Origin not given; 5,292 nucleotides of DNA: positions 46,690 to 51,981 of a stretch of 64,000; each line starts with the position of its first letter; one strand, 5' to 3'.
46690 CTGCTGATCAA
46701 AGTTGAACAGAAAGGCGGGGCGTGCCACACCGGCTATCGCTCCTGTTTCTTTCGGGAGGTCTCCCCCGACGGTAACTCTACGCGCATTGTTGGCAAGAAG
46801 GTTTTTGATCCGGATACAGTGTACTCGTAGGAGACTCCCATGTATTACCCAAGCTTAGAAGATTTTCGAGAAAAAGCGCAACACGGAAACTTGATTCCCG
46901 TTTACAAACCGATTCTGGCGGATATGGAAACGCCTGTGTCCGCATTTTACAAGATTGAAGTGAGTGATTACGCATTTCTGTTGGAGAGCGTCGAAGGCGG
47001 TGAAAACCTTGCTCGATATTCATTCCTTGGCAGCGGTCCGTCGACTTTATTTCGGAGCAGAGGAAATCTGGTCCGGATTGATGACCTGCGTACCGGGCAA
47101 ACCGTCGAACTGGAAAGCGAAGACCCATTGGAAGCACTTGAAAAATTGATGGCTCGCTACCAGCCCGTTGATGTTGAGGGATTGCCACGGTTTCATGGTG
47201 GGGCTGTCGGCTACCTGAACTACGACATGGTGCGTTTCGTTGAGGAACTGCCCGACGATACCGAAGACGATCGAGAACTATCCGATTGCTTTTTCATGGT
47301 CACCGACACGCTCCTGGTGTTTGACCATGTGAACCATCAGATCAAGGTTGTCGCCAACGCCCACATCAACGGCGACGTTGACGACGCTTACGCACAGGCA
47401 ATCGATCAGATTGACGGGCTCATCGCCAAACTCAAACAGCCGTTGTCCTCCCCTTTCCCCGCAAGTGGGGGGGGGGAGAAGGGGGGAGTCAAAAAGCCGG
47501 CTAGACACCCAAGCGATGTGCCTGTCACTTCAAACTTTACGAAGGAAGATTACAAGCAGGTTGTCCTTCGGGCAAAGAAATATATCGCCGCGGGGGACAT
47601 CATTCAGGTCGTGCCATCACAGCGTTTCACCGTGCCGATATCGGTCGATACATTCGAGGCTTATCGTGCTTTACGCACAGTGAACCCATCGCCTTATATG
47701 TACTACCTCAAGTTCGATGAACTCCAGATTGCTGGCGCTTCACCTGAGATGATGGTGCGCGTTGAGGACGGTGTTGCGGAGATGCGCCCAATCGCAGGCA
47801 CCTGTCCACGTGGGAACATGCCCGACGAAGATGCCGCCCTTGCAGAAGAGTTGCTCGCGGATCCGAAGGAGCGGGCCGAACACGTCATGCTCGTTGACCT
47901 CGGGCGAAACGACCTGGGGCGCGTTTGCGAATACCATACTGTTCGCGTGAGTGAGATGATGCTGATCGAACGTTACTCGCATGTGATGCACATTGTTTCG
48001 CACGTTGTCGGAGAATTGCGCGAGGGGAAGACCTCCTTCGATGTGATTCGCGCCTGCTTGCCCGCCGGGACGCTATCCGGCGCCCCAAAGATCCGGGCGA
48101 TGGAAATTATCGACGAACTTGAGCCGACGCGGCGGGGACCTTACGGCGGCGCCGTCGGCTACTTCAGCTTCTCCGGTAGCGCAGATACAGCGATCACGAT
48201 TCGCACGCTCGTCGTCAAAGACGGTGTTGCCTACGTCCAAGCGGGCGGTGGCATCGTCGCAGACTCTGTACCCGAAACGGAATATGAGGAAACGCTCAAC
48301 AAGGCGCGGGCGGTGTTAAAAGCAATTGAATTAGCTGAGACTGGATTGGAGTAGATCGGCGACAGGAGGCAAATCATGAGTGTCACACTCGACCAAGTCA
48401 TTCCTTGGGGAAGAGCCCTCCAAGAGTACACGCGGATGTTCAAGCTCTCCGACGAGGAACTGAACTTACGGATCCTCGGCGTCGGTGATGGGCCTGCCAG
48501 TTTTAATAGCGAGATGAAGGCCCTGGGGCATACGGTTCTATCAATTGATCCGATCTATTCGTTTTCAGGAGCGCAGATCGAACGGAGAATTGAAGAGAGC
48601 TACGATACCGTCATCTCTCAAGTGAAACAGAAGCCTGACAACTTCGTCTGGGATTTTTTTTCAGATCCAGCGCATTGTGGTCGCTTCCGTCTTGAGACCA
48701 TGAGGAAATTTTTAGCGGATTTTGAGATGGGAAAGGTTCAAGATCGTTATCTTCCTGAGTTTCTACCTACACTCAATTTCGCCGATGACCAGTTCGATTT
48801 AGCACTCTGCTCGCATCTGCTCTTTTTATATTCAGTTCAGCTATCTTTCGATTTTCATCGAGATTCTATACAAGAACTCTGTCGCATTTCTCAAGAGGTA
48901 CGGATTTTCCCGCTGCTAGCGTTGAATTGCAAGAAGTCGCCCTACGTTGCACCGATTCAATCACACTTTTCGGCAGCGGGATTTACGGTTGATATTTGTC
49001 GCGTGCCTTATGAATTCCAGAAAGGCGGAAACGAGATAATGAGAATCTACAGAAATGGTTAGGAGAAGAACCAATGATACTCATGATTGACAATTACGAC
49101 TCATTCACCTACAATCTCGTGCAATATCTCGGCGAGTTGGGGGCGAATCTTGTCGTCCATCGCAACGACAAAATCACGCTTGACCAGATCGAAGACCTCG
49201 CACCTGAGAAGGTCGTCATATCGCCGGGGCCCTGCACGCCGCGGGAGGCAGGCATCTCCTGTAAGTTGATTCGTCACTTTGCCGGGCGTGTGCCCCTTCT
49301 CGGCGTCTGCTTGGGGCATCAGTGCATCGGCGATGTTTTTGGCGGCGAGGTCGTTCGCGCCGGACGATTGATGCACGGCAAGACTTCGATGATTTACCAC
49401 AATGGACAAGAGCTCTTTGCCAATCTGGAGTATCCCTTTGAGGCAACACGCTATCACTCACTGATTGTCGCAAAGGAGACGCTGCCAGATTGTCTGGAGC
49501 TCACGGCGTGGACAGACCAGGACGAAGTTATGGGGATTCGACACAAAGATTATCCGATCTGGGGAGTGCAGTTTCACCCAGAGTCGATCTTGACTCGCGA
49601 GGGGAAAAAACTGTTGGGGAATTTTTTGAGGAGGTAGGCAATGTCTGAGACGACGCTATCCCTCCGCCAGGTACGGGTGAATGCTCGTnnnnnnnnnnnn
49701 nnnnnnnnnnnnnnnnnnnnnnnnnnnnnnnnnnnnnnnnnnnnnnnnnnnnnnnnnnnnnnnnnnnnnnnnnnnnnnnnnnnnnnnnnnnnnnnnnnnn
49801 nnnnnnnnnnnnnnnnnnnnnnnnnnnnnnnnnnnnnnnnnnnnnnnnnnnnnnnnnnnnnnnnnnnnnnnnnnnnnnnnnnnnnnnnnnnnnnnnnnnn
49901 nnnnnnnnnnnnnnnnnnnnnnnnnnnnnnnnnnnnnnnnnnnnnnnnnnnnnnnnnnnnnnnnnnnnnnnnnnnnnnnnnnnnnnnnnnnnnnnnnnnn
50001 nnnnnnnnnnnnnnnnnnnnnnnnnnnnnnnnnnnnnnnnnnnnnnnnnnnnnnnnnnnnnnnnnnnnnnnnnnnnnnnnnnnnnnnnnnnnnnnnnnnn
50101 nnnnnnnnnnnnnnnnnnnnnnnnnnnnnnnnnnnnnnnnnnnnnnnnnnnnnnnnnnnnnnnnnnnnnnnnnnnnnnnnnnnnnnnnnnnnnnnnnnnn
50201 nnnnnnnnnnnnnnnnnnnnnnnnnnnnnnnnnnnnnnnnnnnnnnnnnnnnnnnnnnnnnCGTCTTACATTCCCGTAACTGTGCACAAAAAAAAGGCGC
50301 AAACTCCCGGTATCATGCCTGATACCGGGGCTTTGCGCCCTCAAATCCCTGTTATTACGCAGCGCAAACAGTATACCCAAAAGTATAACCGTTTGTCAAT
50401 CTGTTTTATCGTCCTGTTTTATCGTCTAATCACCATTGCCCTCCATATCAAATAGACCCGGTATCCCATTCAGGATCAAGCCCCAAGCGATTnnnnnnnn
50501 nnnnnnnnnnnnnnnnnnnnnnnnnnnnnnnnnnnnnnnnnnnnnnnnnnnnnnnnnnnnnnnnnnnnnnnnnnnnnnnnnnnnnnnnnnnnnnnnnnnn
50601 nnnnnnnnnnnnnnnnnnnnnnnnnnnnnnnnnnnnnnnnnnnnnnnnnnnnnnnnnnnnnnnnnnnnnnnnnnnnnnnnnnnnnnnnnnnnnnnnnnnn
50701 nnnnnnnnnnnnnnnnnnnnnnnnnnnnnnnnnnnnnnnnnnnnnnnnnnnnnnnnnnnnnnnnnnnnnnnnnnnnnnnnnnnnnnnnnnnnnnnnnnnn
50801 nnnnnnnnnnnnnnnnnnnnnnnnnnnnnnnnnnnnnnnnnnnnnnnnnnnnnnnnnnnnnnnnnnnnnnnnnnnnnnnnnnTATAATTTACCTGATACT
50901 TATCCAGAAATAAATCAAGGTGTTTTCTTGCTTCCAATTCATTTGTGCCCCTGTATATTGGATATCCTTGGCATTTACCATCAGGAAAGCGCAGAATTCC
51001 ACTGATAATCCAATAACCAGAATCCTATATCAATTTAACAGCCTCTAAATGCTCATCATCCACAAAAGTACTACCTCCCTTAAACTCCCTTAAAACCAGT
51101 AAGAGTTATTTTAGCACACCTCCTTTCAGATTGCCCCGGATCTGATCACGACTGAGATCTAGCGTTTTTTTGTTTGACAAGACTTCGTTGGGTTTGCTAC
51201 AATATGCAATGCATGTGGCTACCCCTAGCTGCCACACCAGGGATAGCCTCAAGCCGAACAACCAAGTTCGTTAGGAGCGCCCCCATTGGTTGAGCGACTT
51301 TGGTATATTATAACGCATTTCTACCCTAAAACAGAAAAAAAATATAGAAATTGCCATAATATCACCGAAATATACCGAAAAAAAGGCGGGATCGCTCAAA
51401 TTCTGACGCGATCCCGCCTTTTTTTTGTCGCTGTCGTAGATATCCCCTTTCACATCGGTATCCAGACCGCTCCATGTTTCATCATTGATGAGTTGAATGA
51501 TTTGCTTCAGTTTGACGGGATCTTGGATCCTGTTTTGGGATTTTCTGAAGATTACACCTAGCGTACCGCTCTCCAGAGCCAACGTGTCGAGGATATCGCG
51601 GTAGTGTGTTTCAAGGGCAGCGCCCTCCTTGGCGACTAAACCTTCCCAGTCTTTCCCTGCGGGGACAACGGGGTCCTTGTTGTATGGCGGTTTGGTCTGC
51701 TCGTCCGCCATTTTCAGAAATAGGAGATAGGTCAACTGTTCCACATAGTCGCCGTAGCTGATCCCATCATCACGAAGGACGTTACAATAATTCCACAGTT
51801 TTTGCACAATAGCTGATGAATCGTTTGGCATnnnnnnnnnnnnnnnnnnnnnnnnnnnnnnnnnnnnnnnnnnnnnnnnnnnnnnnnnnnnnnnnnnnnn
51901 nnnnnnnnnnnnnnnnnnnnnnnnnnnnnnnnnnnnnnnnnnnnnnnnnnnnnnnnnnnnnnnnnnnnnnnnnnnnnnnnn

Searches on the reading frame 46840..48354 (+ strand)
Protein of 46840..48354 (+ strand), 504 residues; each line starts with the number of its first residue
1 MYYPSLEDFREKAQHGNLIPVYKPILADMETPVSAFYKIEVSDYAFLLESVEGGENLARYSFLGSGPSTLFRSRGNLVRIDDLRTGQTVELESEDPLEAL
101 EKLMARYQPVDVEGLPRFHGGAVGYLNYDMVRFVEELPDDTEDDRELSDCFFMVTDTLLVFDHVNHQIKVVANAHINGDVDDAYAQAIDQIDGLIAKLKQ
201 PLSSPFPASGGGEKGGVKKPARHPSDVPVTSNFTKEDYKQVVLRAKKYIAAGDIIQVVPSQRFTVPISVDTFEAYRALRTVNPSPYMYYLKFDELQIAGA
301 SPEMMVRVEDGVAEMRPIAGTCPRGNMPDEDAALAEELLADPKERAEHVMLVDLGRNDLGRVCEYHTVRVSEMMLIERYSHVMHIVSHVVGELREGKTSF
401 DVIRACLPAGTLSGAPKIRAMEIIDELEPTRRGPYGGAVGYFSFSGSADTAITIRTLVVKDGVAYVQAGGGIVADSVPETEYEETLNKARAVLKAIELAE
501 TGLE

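Call 56: search_protein_families(library=pfam, proteins=[window:46840-48354:+], max_evalue=0.0001)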
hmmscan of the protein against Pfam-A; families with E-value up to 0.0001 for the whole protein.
window:46840-48354:+ (504 aa): 2 families
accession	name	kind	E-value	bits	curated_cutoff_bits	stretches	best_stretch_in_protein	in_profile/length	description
PF00425.24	Chorismate_bind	-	7.8e-95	317.7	27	1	235-488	2-257/257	chorismate binding enzyme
PF04715.19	Anth_synt_I_N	-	5.6e-38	130.8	23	1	28-168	1-138/140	Anthranilate synthase component I, N terminal region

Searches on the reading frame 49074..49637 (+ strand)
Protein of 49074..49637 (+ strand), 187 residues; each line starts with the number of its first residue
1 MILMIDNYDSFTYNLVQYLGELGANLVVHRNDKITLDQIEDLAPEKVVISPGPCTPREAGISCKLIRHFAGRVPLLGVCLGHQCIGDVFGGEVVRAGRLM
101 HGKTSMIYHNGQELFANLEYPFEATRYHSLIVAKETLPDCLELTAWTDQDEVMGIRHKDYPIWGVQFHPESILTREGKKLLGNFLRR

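Call 58: search_protein_families(library=pfam, proteins=[window:49074-49637:+], max_evalue=0.0001)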
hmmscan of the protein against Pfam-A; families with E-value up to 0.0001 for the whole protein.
window:49074-49637:+ (187 aa): 2 families
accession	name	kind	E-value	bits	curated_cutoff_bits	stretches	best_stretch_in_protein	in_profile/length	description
PF00117.34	GATase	-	8.4e-62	208.7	22.8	1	3-185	1-187/190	Glutamine amidotransferase class-I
PF07722.19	Peptidase_C26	-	4.2e-08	33.7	20.5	1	62-170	94-219/219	Peptidase C26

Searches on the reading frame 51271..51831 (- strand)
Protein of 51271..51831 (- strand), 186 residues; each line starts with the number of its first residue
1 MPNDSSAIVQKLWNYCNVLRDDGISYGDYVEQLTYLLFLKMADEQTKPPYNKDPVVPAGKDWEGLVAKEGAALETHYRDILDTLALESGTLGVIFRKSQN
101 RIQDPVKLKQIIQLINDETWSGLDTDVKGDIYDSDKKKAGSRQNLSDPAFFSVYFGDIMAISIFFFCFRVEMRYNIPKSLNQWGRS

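Call 58: search_protein_families(library=pfam, proteins=[window:51271-51831:-], max_evalue=0.0001)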
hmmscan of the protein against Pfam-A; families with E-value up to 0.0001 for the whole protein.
window:51271-51831:- (186 aa): 1 family
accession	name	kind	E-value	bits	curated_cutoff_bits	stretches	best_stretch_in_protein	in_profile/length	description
PF12161.14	HsdM_N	-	1.5e-11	45.5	24.5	1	9-115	2-135/135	HsdM N-terminal domain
